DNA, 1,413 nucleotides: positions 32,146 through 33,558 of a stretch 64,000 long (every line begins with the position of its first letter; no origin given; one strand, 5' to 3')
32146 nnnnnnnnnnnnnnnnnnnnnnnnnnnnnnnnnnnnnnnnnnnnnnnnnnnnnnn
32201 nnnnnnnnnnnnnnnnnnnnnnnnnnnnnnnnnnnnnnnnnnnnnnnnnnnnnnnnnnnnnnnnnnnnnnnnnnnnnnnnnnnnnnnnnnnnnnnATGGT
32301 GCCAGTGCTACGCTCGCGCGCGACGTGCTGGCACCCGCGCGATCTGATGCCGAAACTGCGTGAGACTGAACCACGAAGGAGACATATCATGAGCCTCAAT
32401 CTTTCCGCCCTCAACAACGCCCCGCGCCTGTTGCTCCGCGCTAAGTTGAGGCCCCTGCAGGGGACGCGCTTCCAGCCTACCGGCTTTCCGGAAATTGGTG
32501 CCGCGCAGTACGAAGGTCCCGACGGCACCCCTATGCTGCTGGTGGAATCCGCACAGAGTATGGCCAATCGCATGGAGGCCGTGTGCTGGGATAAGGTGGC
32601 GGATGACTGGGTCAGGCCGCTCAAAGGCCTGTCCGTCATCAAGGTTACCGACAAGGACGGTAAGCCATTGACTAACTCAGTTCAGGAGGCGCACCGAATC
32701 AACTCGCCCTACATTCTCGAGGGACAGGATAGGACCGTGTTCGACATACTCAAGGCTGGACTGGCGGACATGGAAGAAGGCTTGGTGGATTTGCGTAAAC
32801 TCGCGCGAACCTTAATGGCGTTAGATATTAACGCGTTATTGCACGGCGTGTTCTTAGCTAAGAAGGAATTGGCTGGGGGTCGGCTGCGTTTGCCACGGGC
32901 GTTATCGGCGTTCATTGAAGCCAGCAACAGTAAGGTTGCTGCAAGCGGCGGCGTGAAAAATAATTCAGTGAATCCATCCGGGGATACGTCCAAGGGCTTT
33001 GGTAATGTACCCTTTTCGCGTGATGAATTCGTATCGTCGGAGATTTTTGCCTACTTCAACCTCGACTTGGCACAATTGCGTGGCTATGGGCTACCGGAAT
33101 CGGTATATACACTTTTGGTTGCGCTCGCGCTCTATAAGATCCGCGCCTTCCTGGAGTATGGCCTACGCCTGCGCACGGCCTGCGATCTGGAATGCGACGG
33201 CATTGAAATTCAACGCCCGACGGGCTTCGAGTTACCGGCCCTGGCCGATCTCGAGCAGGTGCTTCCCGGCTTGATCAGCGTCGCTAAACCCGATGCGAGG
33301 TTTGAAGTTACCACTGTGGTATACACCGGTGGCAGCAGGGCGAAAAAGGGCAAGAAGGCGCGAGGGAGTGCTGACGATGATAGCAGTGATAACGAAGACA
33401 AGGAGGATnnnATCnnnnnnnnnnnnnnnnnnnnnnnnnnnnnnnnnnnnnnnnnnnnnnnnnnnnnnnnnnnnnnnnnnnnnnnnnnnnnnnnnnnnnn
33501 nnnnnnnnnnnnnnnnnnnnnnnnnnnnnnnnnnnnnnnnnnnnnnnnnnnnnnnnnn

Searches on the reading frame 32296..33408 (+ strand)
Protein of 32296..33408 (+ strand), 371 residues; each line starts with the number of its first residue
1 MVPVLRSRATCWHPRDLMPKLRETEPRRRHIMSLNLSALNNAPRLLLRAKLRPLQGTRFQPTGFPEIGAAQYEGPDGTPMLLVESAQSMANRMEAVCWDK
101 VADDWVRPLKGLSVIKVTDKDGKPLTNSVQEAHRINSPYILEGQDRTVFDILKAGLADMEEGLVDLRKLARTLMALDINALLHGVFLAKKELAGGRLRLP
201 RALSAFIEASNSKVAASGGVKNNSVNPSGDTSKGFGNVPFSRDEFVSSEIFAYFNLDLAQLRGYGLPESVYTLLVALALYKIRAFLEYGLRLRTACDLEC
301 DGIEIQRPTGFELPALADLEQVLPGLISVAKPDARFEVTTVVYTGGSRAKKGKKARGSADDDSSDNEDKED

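Call 60: search_protein_families(library=pfam, proteins=[window:32296-33408:+], max_evalue=0.001)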
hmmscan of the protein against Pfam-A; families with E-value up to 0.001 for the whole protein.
window:32296-33408:+ (371 aa): 1 family
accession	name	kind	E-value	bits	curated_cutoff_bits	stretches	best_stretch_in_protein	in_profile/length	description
PF09617.15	Cas_GSU0053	-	5.4e-42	144.1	25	1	45-211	1-165/168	CRISPR-associated protein GSU0053 (Cas_GSU0053)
